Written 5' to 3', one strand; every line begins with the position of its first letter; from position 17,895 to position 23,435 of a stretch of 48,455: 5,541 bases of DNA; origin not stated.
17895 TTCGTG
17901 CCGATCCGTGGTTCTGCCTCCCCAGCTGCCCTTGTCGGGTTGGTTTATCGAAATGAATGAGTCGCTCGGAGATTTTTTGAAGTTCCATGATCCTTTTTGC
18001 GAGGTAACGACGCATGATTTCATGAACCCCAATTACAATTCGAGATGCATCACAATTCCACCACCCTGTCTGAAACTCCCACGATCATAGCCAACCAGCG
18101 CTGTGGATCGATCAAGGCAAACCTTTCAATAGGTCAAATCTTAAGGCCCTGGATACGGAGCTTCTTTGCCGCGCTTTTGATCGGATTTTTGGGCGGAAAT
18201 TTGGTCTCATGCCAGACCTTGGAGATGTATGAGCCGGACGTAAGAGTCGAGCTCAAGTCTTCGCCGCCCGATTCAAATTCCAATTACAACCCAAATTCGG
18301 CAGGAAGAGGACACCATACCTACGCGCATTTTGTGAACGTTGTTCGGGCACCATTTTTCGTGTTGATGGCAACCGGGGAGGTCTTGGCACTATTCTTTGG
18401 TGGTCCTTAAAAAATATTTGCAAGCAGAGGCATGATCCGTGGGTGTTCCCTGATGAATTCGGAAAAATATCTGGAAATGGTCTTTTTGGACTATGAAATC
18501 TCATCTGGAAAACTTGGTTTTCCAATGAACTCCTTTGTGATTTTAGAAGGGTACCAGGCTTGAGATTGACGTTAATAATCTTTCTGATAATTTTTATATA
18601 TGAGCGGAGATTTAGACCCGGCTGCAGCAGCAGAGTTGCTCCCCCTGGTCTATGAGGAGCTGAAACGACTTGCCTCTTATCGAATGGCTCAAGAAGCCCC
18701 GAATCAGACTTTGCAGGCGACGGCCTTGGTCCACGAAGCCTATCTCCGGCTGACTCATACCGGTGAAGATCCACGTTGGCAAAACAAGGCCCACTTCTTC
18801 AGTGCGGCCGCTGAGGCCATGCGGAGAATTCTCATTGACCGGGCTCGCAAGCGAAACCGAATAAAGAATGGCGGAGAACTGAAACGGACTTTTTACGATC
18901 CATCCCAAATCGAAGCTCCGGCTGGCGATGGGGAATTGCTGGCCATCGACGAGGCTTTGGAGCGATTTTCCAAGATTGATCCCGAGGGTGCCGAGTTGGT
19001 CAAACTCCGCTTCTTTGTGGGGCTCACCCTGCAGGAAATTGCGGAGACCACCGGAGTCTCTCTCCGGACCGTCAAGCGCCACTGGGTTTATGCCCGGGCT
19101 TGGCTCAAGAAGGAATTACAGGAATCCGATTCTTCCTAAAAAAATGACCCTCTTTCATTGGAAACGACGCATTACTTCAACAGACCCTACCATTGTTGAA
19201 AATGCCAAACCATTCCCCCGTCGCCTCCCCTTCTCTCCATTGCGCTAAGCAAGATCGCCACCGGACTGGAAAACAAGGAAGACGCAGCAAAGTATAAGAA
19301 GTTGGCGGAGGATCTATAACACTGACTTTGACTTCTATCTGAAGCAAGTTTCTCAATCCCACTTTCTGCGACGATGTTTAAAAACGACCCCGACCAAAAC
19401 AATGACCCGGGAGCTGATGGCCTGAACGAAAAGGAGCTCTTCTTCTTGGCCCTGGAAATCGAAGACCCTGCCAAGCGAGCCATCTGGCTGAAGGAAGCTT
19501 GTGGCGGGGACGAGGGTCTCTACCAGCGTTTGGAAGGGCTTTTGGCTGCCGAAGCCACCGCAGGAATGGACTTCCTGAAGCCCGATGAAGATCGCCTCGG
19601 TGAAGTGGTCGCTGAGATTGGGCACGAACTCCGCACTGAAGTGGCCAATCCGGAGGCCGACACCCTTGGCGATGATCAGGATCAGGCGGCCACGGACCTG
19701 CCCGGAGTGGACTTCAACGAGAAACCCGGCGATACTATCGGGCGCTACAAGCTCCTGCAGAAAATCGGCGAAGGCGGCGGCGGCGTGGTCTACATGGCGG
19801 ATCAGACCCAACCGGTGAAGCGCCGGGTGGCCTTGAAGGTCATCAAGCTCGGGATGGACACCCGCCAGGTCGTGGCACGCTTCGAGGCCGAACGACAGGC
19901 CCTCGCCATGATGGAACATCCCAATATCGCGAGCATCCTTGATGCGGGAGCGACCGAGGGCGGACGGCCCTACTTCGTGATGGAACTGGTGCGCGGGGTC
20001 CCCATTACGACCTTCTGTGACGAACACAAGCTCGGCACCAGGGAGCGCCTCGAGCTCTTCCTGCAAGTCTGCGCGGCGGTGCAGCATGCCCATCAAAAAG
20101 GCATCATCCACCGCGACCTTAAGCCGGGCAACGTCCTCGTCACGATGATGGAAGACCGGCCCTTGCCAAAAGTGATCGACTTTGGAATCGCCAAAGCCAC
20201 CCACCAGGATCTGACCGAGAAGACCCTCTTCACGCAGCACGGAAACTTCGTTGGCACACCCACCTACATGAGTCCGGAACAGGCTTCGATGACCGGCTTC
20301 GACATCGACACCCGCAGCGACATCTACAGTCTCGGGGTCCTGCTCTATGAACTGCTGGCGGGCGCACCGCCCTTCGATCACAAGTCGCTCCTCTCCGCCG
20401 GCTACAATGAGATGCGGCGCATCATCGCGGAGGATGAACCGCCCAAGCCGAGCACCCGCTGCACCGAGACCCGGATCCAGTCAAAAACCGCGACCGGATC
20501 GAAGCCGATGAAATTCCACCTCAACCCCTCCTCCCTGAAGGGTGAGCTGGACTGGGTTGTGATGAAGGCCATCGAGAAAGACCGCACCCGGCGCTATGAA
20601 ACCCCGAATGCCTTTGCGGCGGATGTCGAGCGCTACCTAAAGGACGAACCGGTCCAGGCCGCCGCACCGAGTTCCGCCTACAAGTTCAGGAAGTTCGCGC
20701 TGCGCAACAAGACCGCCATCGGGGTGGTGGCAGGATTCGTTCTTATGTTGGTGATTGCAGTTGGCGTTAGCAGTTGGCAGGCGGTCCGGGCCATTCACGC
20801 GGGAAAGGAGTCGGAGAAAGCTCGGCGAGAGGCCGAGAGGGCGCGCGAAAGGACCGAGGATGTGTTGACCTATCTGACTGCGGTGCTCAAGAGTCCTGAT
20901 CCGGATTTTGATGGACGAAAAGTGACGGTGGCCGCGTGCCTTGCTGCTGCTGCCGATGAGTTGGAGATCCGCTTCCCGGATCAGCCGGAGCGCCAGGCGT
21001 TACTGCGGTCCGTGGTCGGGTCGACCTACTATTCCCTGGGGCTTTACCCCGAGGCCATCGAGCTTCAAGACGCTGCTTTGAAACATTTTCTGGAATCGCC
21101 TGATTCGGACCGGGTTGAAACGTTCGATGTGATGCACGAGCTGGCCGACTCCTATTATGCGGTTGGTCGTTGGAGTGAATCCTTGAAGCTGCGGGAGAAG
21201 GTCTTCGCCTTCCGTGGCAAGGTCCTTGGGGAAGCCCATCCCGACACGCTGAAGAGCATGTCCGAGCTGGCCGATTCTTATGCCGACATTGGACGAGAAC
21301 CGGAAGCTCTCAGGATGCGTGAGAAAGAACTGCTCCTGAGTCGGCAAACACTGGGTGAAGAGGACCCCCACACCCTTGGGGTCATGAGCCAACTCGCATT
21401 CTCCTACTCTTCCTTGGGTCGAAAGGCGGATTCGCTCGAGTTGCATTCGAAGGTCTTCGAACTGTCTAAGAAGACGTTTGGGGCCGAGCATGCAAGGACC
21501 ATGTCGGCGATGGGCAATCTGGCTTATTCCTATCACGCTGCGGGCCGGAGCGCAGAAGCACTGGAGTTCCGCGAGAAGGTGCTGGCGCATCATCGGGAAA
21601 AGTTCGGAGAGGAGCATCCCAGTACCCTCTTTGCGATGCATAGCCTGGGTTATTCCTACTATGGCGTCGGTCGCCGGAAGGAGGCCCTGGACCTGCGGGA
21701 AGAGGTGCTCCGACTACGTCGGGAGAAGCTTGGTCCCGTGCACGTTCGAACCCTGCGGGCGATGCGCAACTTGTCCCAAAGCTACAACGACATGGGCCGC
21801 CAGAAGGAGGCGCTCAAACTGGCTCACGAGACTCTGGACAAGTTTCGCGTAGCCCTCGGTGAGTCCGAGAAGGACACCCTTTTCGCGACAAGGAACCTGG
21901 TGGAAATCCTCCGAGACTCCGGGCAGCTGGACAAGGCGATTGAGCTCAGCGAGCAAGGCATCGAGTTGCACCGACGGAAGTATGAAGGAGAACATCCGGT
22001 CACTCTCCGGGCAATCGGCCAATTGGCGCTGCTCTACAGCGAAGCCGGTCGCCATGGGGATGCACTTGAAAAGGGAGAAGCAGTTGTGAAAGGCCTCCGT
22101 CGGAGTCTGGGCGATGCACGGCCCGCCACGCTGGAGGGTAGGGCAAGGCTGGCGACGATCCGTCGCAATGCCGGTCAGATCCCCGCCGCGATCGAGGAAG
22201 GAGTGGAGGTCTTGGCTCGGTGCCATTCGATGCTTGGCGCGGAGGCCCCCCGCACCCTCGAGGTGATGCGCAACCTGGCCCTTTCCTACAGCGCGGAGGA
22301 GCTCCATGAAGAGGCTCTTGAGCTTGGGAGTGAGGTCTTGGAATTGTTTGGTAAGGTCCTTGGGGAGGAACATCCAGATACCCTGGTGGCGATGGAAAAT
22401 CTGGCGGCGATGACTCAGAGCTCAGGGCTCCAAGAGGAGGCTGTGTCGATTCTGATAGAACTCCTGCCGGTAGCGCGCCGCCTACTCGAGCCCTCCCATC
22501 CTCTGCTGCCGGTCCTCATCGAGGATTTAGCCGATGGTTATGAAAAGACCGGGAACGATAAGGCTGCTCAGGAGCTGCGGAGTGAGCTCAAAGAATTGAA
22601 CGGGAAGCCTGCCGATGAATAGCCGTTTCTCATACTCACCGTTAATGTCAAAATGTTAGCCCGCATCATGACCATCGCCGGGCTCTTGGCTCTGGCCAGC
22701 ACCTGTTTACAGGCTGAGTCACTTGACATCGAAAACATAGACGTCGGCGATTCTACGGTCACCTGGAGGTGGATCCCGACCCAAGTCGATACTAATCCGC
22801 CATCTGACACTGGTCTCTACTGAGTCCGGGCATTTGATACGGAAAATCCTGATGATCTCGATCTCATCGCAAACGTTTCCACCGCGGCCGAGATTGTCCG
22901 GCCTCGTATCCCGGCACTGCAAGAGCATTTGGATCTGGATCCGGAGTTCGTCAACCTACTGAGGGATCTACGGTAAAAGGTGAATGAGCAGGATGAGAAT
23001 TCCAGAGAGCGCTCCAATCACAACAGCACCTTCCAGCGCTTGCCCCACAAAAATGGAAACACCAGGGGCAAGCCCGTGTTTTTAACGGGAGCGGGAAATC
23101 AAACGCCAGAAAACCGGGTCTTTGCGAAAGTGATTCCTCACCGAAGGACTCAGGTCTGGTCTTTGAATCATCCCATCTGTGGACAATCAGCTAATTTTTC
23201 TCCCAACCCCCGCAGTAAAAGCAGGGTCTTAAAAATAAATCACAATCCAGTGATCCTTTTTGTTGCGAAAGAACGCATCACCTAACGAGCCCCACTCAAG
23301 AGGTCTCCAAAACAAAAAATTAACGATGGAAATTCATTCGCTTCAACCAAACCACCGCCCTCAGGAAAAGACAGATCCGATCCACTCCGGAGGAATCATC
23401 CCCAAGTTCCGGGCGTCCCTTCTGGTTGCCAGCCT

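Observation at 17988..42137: Seven copies of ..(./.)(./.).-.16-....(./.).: candidate promoter of the kinase-linked ECF sigma factors and a local regulon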

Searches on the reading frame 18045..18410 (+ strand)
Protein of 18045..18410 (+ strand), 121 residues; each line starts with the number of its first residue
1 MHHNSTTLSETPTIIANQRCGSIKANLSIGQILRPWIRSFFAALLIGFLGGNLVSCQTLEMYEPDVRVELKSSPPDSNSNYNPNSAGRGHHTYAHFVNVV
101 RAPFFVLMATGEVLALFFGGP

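Call 6: search_protein_families(library=pfam, proteins=[window:18045-18410:+], max_evalue=0.01)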
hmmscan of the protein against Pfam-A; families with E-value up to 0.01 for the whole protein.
window:18045-18410:+ (121 aa): 0 families

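Call 48: search_protein_families(library=ncbifam, proteins=[window:18045-18410:+], max_evalue=0.001)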
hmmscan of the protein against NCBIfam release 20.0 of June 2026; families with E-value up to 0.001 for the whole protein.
window:18045-18410:+ (121 aa): 0 families

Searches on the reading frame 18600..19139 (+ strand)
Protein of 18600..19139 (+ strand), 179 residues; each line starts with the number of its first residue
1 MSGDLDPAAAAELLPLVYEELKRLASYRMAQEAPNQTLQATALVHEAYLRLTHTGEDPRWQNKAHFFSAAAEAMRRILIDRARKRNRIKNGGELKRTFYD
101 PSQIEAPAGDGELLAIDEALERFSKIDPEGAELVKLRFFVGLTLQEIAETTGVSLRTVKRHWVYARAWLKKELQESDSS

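Call 6: search_protein_families(library=pfam, proteins=[window:18600-19139:+], max_evalue=0.01)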
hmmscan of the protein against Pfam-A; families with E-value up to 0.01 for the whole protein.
window:18600-19139:+ (179 aa): 6 families
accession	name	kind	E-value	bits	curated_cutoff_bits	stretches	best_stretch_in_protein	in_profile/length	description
PF07638.17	Sigma70_ECF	-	4.6e-55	186.8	21.1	1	6-174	15-184/185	ECF sigma factor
PF04545.22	Sigma70_r4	-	7e-09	35.5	24.1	1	125-170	4-49/50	Sigma-70, region 4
PF08281.18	Sigma70_r4_2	-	2.7e-07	30.6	25.7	1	125-166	10-51/54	Sigma-70, region 4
PF06530.18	Phage_antitermQ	-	0.00019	21.8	26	1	110-175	47-112/118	Phage antitermination protein Q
PF13384.12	HTH_23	-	0.002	18.4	24.6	1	141-160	17-36/50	Homeodomain-like domain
PF19889.5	DUF6362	-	0.0041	17.9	31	1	112-165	42-94/98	Domain of unknown function (DUF6362)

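Call 28: find_related_loci(query=A1, collection=genome_contigs, flank=6000)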
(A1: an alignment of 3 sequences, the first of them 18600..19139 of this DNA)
Query A1 (179 aa) in genome_contigs; peptide patterns used: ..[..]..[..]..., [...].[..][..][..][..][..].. (x = any residue, [..] = any of these).
599 stretches matched a pattern (row limit reached: there are more); 596 encode a relative of the query (tblastn E <= 1e-3); the best 80 are kept; 80 distinct loci.
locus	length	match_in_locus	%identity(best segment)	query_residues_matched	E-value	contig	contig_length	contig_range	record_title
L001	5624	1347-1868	56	6-179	1e-60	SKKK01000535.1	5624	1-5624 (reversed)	MAG: Planctomycetaceae bacterium isolate CSSed162cmA_153 CSSed16-2cmA-71788, whole genome shotgun sequence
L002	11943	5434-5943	58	6-176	1e-59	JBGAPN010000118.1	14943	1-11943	MAG: Limisphaerales bacterium isolate MAG_AAO_H125.19 AAOH125-19_opera_contig_8476, whole genome shotgun sequence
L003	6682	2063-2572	58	6-178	4e-59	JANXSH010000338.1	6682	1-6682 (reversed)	MAG: Planctomycetia bacterium isolate 336R_metabat_93 336R_k141_909427, whole genome shotgun sequence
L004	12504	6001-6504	57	6-173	7e-59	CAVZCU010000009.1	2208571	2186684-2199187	MAG: uncultured Gemmataceae bacterium isolate MFD00822.bin.2.119 genome assembly, contig: contig_27907, whole genome sho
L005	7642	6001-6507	56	6-173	7e-59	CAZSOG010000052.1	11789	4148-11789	MAG TPA_asm: uncultured Pirellulaceae bacterium isolate binchicken_co253_222 genome assembly, contig: NODE_3862_length_1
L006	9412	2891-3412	56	6-178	3e-58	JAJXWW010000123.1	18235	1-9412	MAG: Planctomycetota bacterium isolate BP6.bin110 NODE_4484_length_18235_cov_3.466534, whole genome shotgun sequence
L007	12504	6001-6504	59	6-174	1e-57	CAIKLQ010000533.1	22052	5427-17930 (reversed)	MAG: uncultured Verrucomicrobia bacterium isolate KTt_bin-1485 genome assembly, contig: bin-1485:0533/1053, whole genome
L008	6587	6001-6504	57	6-173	3e-57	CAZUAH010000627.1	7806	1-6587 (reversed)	MAG TPA_asm: uncultured Pirellulaceae bacterium isolate SRP077602_co5_269 genome assembly, contig: NODE_37374_length_780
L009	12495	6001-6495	57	9-174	6e-57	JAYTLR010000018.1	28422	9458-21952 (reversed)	MAG: Akkermansia sp. isolate GFS_3381 GFS_3381_17, whole genome shotgun sequence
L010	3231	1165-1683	58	6-176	3e-57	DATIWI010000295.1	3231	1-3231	MAG TPA_asm: Opitutaceae bacterium isolate SMAG_U15219 k141_4540399, whole genome shotgun sequence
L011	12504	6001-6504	55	6-173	1e-56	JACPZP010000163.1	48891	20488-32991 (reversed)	MAG: Planctomycetota bacterium isolate NC_groundwater_892_Pr1_S2p5_60_19 Montesol18_S2p5_coassembly_scaffold_1026234, wh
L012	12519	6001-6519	53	6-176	7e-57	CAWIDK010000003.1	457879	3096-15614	MAG: uncultured Gemmataceae bacterium isolate MFD01248.bin.2.72 genome assembly, contig: contig_13100, whole genome shot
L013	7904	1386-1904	56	2-176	6e-57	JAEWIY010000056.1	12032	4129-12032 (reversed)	MAG: Verrucomicrobia bacterium isolate OH_PBrB_131 k127_78377, whole genome shotgun sequence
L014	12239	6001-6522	55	6-175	5e-57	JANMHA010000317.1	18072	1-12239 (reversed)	MAG: Pirellula sp. isolate OTE_70_metabat_354 OTE_70_k141_3337835, whole genome shotgun sequence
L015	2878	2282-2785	55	6-173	1e-56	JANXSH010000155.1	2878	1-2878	MAG: Planctomycetia bacterium isolate 336R_metabat_93 336R_k141_1487036, whole genome shotgun sequence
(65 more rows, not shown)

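Call 43: find_encoding_contigs(protein=window:18600-19139:+, flank=10000, max_places=8)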
Protein window:18600-19139:+ (179 aa): 2 contigs read that carry it; 1 place shown.
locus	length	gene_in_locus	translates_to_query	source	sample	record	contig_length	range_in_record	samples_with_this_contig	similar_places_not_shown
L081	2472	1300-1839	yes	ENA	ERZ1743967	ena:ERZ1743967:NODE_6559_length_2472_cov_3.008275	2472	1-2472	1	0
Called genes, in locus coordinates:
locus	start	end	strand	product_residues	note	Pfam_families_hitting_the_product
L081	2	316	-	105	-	?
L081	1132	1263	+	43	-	-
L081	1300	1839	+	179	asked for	PF07638:Sigma70_ECF, PF08281:Sigma70_r4_2 (weak), PF04545:Sigma70_r4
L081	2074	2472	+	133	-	?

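Call 44: find_related_loci(query=window:18600-19139:+, collection=metagenome_contigs, flank=6000)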
Query window:18600-19139:+ (179 aa) in metagenome_contigs; peptide patterns used: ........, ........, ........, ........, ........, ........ (x = any residue, [..] = any of these).
319 stretches matched a pattern; 151 encode a relative of the query (tblastn E <= 1e-3); the best 80 are kept; 80 distinct loci.
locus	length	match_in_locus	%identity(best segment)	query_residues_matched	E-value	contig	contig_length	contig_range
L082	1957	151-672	57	6-179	3e-61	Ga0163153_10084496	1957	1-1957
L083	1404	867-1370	57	6-174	6e-62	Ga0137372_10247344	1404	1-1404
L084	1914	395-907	55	6-176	1e-59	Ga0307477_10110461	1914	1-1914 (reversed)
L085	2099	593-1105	58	6-177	5e-59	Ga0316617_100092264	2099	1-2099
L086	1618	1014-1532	54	6-178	3e-60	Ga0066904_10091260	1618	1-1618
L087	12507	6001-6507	56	6-174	2e-57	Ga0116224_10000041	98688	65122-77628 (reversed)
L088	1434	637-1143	52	6-174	2e-58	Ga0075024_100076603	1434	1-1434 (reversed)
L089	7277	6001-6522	52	6-179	4e-56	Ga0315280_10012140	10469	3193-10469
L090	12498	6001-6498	54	8-174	1e-54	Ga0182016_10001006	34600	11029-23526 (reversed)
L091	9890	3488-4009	56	4-177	1e-54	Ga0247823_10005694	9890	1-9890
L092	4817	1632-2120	55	6-169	1e-54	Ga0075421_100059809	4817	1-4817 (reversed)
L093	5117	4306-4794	55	6-169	1e-54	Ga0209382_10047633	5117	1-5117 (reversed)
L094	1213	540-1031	55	6-169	5e-57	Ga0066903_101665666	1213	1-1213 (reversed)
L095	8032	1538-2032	55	8-174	4e-54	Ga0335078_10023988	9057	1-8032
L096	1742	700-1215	58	6-178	3e-55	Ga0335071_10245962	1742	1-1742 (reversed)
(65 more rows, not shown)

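Call 48: search_protein_families(library=ncbifam, proteins=[window:18600-19139:+], max_evalue=0.001)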
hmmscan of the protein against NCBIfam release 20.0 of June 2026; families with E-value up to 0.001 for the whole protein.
window:18600-19139:+ (179 aa): 21 families
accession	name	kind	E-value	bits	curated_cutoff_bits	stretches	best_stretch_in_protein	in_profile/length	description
TIGR02999.1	Sig-70_X6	subfamily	9.8e-59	198.3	126.15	1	6-173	15-182/183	ECF-type sigma factor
TIGR02937.1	sigma70-ECF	superfamily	4.8e-18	65.3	42.9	1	12-173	5-165/165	sigma-70 family RNA polymerase sigma factor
NF009166.1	PRK12513.1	equivalog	3.2e-10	40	206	1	27-176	36-189/193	RNA polymerase sigma factor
TIGR02983.1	SigE-fam_strep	subfamily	1.7e-08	34.5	141.55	1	27-176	20-161/162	SigE family RNA polymerase sigma factor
NF007227.0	PRK09645.1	subfamily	4.3e-07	30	202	1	27-176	27-173/177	sigma-70 family RNA polymerase sigma factor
NF058625.1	sigma_PG0214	equivalog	6.9e-07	29.1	130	1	27-177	18-165/170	GFO_1088 family ECF-type sigma factor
NF007216.0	PRK09638.1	equivalog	2.3e-06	27.5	194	1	40-177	45-178/180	RNA polymerase sigma factor SigY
NF009172.0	PRK12519.1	subfamily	2.6e-06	27.1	222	1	18-176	35-192/194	RNA polymerase sigma factor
NF009179.0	PRK12527.1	equivalog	5.1e-06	26.6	162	1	37-171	19-151/159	RNA polymerase sigma factor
TIGR02984.1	Sig-70_plancto1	subfamily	1.8e-05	24.4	183.75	1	121-173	136-188/189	RNA polymerase sigma-70 factor, Planctomycetaceae-specific subfamily 1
NF008894.0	PRK11924.3-1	equivalog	2.4e-05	24.4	258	1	100-175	113-183/188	RNA polymerase sigma factor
TIGR02985.1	Sig70_bacteroi1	subfamily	6.3e-05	23.3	126.4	1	129-173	118-162/162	RNA polymerase sigma-70 factor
NF040705.1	sigma_mbnA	exception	7e-05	22.6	350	1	39-174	25-159/272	methanobactin precursor domain-containing sigma factor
NF005248.0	PRK06759.1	equivalog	9.7e-05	22.1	133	1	61-168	50-147/156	RNA polymerase factor sigma-70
NF053879.1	RNAPolSigSigVBac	equivalog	0.00012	21.8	190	1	111-177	96-159/160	RNA polymerase sigma factor SigV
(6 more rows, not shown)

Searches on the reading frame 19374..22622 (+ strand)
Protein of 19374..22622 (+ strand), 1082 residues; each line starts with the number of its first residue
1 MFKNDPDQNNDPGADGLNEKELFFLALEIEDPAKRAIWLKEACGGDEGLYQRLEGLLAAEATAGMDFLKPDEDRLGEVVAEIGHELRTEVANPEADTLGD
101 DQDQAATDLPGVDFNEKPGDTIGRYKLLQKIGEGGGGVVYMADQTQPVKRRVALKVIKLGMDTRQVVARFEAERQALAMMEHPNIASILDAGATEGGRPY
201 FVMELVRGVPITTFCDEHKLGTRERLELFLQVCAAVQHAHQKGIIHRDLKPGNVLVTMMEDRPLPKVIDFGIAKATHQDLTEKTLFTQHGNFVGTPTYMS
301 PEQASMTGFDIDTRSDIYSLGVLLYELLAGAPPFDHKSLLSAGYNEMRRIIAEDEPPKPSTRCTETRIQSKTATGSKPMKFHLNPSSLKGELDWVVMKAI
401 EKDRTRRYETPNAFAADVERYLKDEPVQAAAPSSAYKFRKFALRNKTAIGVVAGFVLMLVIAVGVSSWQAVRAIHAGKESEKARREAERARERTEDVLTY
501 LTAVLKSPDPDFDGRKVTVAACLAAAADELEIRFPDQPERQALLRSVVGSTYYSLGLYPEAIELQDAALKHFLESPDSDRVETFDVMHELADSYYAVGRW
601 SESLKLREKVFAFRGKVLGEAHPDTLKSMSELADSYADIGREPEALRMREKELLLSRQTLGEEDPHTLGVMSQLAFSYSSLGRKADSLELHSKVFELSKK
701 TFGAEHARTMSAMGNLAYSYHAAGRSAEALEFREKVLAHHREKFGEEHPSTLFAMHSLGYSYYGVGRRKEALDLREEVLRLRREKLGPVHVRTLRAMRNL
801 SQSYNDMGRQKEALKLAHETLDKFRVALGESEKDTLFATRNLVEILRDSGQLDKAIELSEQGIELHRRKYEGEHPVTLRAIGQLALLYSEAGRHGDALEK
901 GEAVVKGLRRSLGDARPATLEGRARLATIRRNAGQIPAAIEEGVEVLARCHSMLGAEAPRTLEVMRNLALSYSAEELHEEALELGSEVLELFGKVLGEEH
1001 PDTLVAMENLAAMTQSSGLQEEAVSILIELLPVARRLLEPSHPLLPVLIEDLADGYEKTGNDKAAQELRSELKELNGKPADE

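Call 6: search_protein_families(library=pfam, proteins=[window:19374-22622:+], max_evalue=0.01)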
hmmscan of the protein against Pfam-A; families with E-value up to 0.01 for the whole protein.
window:19374-22622:+ (1082 aa): 15 families
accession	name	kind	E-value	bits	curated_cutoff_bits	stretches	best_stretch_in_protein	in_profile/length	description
PF13424.12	TPR_12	-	5.2e-84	276.9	30.1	10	709-784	2-77/77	Tetratricopeptide repeat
PF13374.12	TPR_10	-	9.5e-63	207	27.5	7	709-749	1-41/42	Tetratricopeptide repeat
PF00069.31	Pkinase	-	2.9e-43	148.6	31.7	1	125-352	1-221/263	Protein kinase domain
PF07714.23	PK_Tyr_Ser-Thr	-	1.6e-29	103.5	23.1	1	126-338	2-209/258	Protein tyrosine and serine/threonine kinase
PF17874.7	TPR_MalT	-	2.9e-13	50.2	45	2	829-939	73-180/336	MalT-like TPR region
PF13176.12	TPR_7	-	4.8e-12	45.4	27.9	0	754-787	1-34/36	Tetratricopeptide repeat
PF24885.1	TPR_NPHP3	-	1.6e-10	41.3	100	0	644-737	117-210/239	Nephrocystin-3 TPR domain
PF00515.34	TPR_1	-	4.6e-07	29.8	27.8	0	712-738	3-29/34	Tetratricopeptide repeat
PF07721.20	TPR_4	-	7.5e-07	29.6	27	0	711-732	2-23/26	Tetratricopeptide repeat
PF07719.23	TPR_2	-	1.9e-06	28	27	0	549-571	8-30/34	Tetratricopeptide repeat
PF01636.29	APH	-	1.8e-05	25.1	23.2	1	220-274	143-198/239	Phosphotransferase enzyme family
PF03109.22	ABC1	-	0.00011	21.8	22.9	1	200-280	144-221/244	ABC1 atypical kinase-like domain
PF20308.4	TPR-S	-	0.00093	20.2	27.6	0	772-878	6-101/102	Tetratricopeptide Repeats-Sensor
PF18768.7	RNPP_C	-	0.0055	16.7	26.5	0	781-865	66-150/213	RNPP family C-terminal domain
PF17667.7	Pkinase_fungal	-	0.0056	15.9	24.1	1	224-301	287-362/387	Fungal protein kinase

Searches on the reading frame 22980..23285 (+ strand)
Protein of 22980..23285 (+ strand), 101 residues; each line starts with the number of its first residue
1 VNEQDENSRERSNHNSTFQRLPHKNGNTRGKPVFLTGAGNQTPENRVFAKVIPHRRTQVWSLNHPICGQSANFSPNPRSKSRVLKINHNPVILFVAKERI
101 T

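Call 9: search_protein_families(library=pfam, proteins=[window:22980-23285:+], max_evalue=0.001)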
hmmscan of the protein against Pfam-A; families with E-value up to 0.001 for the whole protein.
window:22980-23285:+ (101 aa): 0 families
